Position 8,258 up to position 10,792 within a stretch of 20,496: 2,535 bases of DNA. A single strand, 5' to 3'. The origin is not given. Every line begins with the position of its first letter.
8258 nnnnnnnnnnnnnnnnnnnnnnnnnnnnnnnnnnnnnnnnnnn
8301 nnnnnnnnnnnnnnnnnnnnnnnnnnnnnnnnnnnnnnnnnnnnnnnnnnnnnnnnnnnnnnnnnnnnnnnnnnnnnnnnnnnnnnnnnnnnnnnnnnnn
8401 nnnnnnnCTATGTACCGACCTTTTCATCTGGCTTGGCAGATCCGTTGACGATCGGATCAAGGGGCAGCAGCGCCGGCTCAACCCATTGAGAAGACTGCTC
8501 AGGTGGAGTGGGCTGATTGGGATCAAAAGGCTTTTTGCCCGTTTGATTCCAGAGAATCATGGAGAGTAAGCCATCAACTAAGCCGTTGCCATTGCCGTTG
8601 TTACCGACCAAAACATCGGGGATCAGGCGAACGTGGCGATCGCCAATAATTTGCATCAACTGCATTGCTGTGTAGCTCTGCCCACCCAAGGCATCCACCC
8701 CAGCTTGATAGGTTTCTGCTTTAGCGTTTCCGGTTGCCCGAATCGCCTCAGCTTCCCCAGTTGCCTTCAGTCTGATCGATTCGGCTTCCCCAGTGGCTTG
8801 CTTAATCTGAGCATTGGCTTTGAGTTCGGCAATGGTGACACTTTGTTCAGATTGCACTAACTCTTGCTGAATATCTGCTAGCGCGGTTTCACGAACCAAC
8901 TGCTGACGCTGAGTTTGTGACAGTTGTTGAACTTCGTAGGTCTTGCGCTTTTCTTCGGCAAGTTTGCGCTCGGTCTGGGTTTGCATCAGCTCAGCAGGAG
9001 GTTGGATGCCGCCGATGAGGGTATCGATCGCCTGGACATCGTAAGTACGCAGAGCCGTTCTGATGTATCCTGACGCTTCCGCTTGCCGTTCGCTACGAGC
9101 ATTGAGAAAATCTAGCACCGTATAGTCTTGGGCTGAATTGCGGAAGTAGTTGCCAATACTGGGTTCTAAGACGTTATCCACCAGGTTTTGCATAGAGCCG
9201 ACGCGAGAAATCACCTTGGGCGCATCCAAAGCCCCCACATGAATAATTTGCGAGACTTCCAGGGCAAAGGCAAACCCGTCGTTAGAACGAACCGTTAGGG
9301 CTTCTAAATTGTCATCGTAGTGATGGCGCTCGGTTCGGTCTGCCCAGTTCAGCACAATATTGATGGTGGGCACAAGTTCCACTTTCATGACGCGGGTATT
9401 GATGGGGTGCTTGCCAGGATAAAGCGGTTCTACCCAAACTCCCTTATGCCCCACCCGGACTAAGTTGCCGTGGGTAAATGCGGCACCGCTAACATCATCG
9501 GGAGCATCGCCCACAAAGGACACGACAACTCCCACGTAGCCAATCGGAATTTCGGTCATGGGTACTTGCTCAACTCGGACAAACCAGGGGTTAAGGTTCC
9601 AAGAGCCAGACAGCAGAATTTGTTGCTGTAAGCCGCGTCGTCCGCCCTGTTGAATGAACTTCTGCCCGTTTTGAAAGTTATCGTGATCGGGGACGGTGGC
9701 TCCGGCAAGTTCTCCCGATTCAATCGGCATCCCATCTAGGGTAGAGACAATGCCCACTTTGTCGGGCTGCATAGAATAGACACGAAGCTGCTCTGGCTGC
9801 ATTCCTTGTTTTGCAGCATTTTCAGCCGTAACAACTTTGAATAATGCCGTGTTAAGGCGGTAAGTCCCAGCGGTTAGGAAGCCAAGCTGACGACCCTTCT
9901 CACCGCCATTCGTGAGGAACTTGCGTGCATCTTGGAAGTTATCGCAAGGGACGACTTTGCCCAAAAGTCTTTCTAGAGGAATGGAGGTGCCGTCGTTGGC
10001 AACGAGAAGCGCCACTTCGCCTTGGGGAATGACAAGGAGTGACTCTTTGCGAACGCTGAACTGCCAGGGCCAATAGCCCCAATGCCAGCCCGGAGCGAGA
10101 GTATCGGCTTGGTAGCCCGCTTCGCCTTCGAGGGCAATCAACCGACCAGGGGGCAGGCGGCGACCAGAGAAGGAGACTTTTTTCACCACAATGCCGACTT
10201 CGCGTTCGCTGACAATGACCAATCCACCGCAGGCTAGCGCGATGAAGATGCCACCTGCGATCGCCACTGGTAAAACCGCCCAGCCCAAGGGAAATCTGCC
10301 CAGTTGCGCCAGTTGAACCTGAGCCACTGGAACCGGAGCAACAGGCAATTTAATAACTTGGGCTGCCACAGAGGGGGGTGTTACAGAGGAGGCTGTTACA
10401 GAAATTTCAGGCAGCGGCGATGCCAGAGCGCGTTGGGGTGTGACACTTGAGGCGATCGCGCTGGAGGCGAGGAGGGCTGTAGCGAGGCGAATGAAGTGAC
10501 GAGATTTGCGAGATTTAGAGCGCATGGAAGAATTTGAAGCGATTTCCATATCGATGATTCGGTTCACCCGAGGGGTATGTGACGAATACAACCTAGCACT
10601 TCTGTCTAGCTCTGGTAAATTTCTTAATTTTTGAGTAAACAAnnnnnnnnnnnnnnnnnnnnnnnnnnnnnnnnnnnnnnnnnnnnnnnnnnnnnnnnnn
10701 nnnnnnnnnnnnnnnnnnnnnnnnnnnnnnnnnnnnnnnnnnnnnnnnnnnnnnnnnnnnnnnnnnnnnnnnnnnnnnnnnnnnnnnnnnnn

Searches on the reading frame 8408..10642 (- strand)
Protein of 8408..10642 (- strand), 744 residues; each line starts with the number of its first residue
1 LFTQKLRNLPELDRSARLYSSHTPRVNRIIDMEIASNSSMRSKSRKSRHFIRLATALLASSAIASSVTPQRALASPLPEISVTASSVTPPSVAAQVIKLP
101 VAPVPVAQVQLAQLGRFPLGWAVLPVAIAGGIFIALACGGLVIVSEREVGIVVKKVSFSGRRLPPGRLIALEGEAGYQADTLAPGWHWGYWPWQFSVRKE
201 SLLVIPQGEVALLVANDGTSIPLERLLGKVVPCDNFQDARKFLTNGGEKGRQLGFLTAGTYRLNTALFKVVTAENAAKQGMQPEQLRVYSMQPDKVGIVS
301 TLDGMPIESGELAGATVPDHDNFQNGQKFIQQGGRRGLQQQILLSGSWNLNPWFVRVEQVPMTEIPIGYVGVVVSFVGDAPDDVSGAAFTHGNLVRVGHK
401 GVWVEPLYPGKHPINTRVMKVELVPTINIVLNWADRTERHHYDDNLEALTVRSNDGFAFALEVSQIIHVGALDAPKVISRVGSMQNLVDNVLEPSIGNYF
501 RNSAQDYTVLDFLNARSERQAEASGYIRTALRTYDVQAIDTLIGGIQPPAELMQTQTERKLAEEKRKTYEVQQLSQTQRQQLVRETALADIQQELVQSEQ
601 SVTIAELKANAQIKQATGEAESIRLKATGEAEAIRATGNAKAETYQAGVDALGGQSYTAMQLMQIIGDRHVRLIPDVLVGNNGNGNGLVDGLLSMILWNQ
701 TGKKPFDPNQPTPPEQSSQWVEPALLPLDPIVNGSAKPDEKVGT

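Call 6: search_protein_families(library=pfam, proteins=[window:8408-10642:-], max_evalue=0.01)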
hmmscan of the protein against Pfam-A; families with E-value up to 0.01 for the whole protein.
window:8408-10642:- (744 aa): 1 family
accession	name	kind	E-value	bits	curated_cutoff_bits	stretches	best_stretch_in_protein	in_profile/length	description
PF01145.31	Band_7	-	2.4e-22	80.2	23.6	1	365-574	3-168/176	SPFH domain / Band 7 family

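Call 7: search_protein_families(library=ncbifam, proteins=[window:8408-10642:-], max_evalue=0.01)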
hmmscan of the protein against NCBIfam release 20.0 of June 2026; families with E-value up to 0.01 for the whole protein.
window:8408-10642:- (744 aa): 0 families

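Call 8: find_related_loci(query=window:8408-10642:-, collection=genome_contigs, flank=10000)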
Query window:8408-10642:- (744 aa) in genome_contigs; peptide patterns used: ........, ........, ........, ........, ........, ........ (x = any residue, [..] = any of these).
350 stretches matched a pattern; 310 encode a relative of the query (tblastn E <= 1e-3); the best 80 are kept; 80 distinct loci.
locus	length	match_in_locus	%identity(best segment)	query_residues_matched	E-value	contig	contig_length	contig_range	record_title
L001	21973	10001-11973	80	30-705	0e+0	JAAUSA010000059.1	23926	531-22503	MAG: Alkalinema sp. RU_4_3 NODE_816_length_23926_cov_3.759150, whole genome shotgun sequence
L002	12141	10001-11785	82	117-714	0e+0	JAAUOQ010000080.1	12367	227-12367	MAG: Leptolyngbyaceae cyanobacterium CRU_2_3 NODE_1216_length_12367_cov_1.64992, whole genome shotgun sequence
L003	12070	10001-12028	73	34-716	0e+0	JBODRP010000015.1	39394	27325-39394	MAG: Trichormus sp. isolate M6_bin.1_H NODE_15_length_39394_cov_48.220138, whole genome shotgun sequence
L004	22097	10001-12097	72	41-743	0e+0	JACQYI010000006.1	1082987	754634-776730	MAG: Oscillatoriophycideae cyanobacterium NC_groundwater_1537_Pr4_S-0.65um_50_18 SR1-18-Sp65_coassembly_scaffold_13253,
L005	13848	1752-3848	71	28-729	0e+0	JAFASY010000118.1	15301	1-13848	MAG: Chroococcidiopsidaceae cyanobacterium CP_BM_ER_R8_30 BM_ER_R8_k147_2954849, whole genome shotgun sequence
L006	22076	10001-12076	71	44-712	0e+0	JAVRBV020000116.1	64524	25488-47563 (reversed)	MAG: Nostoc sp. CreGUA01 Nostoc_sp_CreGUA01_116, whole genome shotgun sequence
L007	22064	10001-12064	71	33-716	0e+0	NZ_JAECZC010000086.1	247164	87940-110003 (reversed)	Amazonocrinis nigriterrae CENA67 scaffold86, whole genome shotgun sequence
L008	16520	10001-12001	72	44-715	0e+0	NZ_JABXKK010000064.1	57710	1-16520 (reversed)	MAG: Nostoc sp. NMS8 NODE_432_length_57710_cov_92.0457, whole genome shotgun sequence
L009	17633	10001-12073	73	33-739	0e+0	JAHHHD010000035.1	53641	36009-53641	MAG: Drouetiella hepatica Uher 2000/2452 scaffold_159_c1, whole genome shotgun sequence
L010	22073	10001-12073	70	33-730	0e+0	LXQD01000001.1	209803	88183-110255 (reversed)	Nostoc minutum NIES-26 scaffold10.1, whole genome shotgun sequence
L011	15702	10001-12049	72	46-713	0e+0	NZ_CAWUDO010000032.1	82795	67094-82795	Nostoc sp. CCY 9925 isolate Nostoc CCY 9925 NODE_32_length_82795_cov_120.100870, whole genome shotgun sequence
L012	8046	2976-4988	72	24-702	0e+0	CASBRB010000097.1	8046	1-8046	MAG: uncultured cyanobacterium isolate PMM_0019 genome assembly, contig: PMM_0019_000000000097, whole genome shotgun seq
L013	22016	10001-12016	71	33-704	0e+0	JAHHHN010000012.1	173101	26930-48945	MAG: Mojavia pulchra JT2-VF2 scaffold_119_c1, whole genome shotgun sequence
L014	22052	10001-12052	72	44-712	0e+0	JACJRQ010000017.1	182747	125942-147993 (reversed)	Nostoc calcicola FACHB-3891 contig17, whole genome shotgun sequence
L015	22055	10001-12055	70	44-728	0e+0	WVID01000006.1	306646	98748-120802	Nostoc sp. B(2019) strain B NODE_6_length_306646_cov_48.757859, whole genome shotgun sequence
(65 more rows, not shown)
